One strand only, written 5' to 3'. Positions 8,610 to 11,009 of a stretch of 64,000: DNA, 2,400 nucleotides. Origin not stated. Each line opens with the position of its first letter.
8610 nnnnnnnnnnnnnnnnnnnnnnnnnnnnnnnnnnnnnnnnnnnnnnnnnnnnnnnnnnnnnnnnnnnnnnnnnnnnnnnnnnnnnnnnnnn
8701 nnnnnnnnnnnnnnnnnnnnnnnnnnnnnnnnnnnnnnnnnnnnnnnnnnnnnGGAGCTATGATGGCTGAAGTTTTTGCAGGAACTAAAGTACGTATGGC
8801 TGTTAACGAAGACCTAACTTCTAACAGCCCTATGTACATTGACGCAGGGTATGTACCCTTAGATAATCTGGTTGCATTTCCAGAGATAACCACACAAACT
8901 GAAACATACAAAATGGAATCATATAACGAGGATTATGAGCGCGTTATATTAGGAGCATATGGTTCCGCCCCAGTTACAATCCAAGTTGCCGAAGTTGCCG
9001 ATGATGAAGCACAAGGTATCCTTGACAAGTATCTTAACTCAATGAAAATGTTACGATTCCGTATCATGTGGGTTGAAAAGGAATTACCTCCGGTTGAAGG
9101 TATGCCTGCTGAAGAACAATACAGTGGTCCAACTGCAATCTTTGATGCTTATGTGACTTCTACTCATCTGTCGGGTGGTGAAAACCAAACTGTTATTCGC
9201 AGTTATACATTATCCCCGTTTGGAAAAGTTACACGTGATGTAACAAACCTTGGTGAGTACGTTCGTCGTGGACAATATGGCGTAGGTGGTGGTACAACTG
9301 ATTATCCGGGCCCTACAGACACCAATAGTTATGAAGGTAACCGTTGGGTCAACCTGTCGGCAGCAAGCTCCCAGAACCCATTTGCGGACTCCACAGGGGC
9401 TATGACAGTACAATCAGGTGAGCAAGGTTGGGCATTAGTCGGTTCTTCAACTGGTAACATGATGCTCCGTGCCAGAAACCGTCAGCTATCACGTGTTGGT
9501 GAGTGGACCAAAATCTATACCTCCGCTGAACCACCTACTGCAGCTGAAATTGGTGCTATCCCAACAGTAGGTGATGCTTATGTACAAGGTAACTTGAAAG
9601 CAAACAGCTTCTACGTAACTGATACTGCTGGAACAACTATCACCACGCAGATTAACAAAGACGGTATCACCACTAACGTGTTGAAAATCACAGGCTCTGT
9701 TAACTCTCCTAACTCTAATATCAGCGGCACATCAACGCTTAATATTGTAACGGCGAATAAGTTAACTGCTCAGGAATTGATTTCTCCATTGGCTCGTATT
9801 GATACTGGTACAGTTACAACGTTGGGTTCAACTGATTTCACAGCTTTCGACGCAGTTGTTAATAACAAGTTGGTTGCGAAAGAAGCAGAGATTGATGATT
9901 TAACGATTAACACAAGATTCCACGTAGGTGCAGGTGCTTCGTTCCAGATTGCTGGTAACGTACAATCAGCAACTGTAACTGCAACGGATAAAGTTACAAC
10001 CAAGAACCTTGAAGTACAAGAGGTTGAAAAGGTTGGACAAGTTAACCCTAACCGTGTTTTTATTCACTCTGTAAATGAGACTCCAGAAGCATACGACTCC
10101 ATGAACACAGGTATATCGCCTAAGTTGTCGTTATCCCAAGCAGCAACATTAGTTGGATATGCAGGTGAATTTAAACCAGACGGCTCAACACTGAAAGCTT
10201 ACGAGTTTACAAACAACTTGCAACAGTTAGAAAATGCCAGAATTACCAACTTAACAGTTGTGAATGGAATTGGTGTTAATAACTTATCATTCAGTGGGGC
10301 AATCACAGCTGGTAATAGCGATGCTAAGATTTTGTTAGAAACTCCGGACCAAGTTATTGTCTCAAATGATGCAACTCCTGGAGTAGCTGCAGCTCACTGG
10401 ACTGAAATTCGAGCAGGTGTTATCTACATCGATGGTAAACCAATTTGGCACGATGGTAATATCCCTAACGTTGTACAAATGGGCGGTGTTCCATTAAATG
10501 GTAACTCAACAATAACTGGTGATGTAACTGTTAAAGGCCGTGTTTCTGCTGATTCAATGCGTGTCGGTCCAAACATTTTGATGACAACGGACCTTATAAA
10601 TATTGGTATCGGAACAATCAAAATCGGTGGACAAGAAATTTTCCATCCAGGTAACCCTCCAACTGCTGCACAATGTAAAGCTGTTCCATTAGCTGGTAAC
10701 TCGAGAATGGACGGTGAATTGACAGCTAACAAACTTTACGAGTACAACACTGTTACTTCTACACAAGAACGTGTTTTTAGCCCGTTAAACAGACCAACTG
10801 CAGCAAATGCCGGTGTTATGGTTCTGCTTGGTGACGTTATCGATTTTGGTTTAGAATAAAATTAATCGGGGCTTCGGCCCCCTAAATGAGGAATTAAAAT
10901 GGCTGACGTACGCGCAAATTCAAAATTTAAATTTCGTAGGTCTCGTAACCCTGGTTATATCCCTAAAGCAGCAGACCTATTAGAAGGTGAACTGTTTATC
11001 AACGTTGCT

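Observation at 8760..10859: Tail-tube paralog carrying a ~550-aa fibre-like extension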

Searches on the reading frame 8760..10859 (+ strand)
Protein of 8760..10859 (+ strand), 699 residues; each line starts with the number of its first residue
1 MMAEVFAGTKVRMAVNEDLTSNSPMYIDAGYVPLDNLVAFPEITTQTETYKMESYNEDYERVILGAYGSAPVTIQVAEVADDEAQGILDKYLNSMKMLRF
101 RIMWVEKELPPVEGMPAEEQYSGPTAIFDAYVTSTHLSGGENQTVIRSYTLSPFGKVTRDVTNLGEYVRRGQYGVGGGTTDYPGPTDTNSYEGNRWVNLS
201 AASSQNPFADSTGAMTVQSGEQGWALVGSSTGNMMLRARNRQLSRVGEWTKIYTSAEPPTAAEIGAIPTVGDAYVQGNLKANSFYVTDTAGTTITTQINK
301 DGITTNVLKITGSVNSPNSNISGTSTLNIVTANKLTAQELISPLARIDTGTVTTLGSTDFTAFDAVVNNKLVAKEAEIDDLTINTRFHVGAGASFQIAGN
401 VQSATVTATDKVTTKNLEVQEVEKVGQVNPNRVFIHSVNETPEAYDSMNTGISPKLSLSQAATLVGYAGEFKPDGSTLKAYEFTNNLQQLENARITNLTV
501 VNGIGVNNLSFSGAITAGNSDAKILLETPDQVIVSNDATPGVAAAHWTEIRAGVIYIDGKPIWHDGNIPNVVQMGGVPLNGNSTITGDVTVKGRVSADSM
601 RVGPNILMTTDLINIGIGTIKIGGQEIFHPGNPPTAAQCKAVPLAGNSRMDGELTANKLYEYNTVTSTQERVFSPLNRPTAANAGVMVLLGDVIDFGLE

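Call 4: search_protein_families(library=pfam, proteins=[window:8760-10859:+], max_evalue=0.1)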
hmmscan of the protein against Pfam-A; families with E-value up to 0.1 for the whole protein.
window:8760-10859:+ (699 aa): 1 family
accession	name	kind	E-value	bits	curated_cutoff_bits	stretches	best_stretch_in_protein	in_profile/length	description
PF10291.14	muHD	-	0.062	13.3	25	0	382-449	10-81/261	Muniscin C-terminal mu homology domain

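Call 5: search_protein_families(library=phrogs, proteins=[window:8760-10859:+], max_evalue=0.01)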
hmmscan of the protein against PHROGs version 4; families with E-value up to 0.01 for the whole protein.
window:8760-10859:+ (699 aa): 1 family
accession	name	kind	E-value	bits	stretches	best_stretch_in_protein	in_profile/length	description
phrog_23676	-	tail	6.7e-07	29.6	0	219-269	105-157/558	tail fiber protein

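Call 6: search_dna_similar(query=window:8760-10859:+, collection=phages, mode=protein, max_rows=30)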
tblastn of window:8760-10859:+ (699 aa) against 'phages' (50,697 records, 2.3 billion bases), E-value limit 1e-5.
No match.

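Call 8: find_homologous_proteins(query=window:8760-10859:+)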
Query window:8760-10859:+ (699 aa): 3 proteins with E <= 0.001 among 8000 candidates.
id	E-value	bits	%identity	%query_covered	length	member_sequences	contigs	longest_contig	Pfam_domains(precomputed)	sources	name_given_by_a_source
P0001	0.0e+0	1524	99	100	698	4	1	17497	-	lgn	-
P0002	0.0e+0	1409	91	100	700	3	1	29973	-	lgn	-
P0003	0.0e+0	1062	70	100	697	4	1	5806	-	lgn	-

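Call 12: find_encoding_contigs(protein=P0002, flank=10000, max_places=3)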
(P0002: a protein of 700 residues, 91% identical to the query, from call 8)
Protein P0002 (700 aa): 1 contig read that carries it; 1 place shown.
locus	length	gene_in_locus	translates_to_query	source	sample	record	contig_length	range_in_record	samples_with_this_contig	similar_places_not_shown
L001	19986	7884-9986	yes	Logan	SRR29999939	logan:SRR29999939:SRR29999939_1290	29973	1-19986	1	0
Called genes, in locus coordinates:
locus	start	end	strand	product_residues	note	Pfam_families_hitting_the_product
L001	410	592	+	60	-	-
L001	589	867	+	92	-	-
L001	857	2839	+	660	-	PF05876:GpA_ATPase, PF20454:GpA_nuclease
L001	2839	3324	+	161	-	-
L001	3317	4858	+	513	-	PF05136:Phage_portal_2, PF04860:Phage_portal (weak)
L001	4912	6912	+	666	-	PF04586:Peptidase_S78, PF05065:Phage_capsid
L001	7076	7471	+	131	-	-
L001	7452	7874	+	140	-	-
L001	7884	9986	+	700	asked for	-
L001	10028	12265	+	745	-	-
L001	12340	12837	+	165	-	-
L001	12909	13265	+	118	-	-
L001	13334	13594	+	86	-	-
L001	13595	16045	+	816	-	PF09851:SHOCT (weak)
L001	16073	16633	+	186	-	-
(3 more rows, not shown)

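Call 13: search_solved_structures(query=window:8760-10859:+, max_evalue=1, show_alignments=2)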
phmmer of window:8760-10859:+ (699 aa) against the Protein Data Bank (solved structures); distinct sequences matched with E-value up to 1: 0.

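Call 41: search_protein_families(library=ncbifam, proteins=[window:8760-10859:+], max_evalue=0.1)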
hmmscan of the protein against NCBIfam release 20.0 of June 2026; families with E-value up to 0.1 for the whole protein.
window:8760-10859:+ (699 aa): 0 families

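Call 73: predict_structure(alignment_id=A6)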
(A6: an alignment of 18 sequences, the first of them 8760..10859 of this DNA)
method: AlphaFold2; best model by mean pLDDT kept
length: 699 residues; sequences in the alignment: 18
mean_pLDDT: 53.5   pTM: 0.29
mean pLDDT of the five models: 53.5, 52.8, 51.8, 46.8, 45.4
residues with pLDDT >= 90: 28; 70-90: 159; 50-70: 144; < 50: 368
segments of 3 or more residues with pLDDT < 50: 1-5, 51-56, 59-67, 113-118, 166-179, 272-514, 516-519, 535-545, 576-583, 640-665, 667-682, 685-699
pLDDT, mean of each block of 10 residues (from residue 1): 49 88 79 85 65 46 50 87 89 86 78 51 86 87 85 84 55 42 56 72 83 79 83 82 82 81 64 44 38 35 34 32 32 31 31 33 32 32 32 31 30 30 28 29 30 29 32 37 30 33 36 47 53 47 50 64 68 51 53 63 63 60 63 58 35 39 44 47 45 39
secondary structure, 60 per line:
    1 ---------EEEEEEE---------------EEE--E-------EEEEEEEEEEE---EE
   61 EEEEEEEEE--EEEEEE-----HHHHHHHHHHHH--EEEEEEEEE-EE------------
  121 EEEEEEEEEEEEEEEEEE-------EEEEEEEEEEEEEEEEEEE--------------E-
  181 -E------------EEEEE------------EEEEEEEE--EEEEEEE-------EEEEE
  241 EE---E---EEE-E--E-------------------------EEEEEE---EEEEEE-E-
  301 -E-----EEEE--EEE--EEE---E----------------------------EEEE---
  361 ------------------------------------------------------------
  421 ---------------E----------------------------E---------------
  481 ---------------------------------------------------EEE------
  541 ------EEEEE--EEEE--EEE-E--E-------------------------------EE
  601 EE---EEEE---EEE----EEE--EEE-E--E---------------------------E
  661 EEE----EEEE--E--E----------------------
elements in order (helices of 4 or more, strands of 3 or more residues): E10-16 E32-34 E45-55 E59-69 E72-77 H83-94 E97-105 E121-138 E146-164 E195-199 E212-219 E222-228 E236-242 E250-252 E283-288 E292-297 E308-311 E314-316 E319-321 E354-357 E532-534 E547-551 E554-557 E560-562 E599-602 E606-609 E613-615 E620-622 E625-627 E660-663 E668-671

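Call 75: fold_search(model_id=the predicted structure, library=pdb)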
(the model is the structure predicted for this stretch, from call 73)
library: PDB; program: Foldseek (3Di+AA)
matches with E <= 10: 715; with E <= 0.001: 62
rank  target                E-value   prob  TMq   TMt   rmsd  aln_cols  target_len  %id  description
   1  8k36_A                2.2e-08  1.00  0.17  0.69   3.9       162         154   17  Structure of the bacteriophage lambda tail tube (released 2023-11-15)
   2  8iyd_A                3.9e-08  1.00  0.18  0.48  10.0       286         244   12  Tail cap of phage lambda tail (released 2023-10-18)
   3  9mfe_A                1.1e-07  1.00  0.17  0.71   3.2       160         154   14  cryoEM structure of Escherichia phage YDC107 tail core (released 2025-01-01)
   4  7t2e_A                1.2e-07  1.00  0.17  0.69   3.2       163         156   15  Structure of bacteriophage lambda tube protein V in C6 (released 2022-12-07)
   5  8k35_L                1.3e-07  1.00  0.17  0.69   4.4       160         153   15  Structure of the bacteriophage lambda tail tip complex (released 2023-11-15)
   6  6v8i_AB               1.6e-07  1.00  0.17  0.60   6.0       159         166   13  Composite atomic model of the Staphylococcus aureus phage 80alpha baseplate (released 2020-03-04)
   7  7t4f_A                1.6e-07  1.00  0.18  0.47  10.1       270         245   13  Structure of bacteriophage lambda tube protein V in C3 (released 2023-06-14)
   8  9mu3_E                1.7e-07  1.00  0.17  0.61   8.9       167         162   13  SaPI1 neck structure (released 2025-05-07)
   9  6v8i_AA               3.8e-07  1.00  0.17  0.70   5.6       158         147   13  Composite atomic model of the Staphylococcus aureus phage 80alpha baseplate (released 2020-03-04)
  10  9e7m_Va               4.8e-07  1.00  0.16  0.67   4.0       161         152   17  In situ cryoEM structure of bacteriophage Ur-lambda tail tip complex (released 2025-11-05)
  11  9m8o_A                5.3e-07  1.00  0.18  0.65  11.0       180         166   11  Cryo-EM structure of bacteriophage NF5 baseplate (released 2025-12-17)
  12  9m8o_C                7.0e-07  1.00  0.18  0.64   9.2       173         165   11  Cryo-EM structure of bacteriophage NF5 baseplate (released 2025-12-17)
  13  9m8o_F                7.4e-07  1.00  0.18  0.64  10.9       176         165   11  Cryo-EM structure of bacteriophage NF5 baseplate (released 2025-12-17)
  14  9m8o_D                7.9e-07  1.00  0.18  0.65   9.2       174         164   11  Cryo-EM structure of bacteriophage NF5 baseplate (released 2025-12-17)
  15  9m7c_A                7.9e-07  1.00  0.17  0.61   9.5       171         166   11  Cryo-EM structure of bacteriophage NF5 tail tube (released 2025-12-17)
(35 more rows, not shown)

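Call 82: fold_search(model_id=the predicted structure, library=viral)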
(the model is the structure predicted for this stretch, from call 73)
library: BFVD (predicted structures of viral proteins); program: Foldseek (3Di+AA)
matches with E <= 10: 514; with E <= 0.001: 116
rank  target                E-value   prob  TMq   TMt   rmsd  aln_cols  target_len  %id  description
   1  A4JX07                2.2e-08  1.00  0.18  0.58   5.4       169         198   18  Gp12 [Burkholderia phage phi644-2]
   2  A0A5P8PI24            3.4e-08  1.00  0.18  0.44  19.3       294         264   11  Major tail protein [Bacillus phage 049ML001]
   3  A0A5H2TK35            7.0e-08  1.00  0.14  0.10  34.4       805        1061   10  (no name in the UniProt tables at hand)
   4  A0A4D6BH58            9.8e-08  1.00  0.18  0.45  15.8       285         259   13  (no name in the UniProt tables at hand)
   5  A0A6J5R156            1.8e-07  1.00  0.17  0.70   6.1       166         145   11  Phage tail tube protein [uncultured Caudovirales phage]
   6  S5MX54                1.8e-07  1.00  0.19  0.49  10.6       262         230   13  Major tail protein [Enterococcus phage IMEEF1]
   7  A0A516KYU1            2.8e-07  1.00  0.17  0.67   6.5       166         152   10  (no name in the UniProt tables at hand)
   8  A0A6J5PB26            3.9e-07  1.00  0.17  0.78   4.6       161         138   14  Uncharacterized protein [uncultured Caudovirales phage]
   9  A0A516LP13            7.7e-07  1.00  0.17  0.65   6.7       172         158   16  (no name in the UniProt tables at hand)
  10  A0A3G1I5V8            9.1e-07  1.00  0.18  0.63   8.0       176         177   12  (no name in the UniProt tables at hand)
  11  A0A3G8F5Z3            1.1e-06  1.00  0.16  0.76   5.2       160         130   12  (no name in the UniProt tables at hand)
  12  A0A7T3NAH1            1.3e-06  1.00  0.18  0.47  12.4       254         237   11  (no name in the UniProt tables at hand)
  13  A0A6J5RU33            1.3e-06  1.00  0.18  0.45  10.4       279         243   10  Uncharacterized protein [uncultured Caudovirales phage]
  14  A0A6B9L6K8            1.4e-06  1.00  0.17  0.45  13.2       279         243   10  (no name in the UniProt tables at hand)
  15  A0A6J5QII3            1.9e-06  1.00  0.16  0.72   5.1       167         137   14  Uncharacterized protein [uncultured Caudovirales phage]
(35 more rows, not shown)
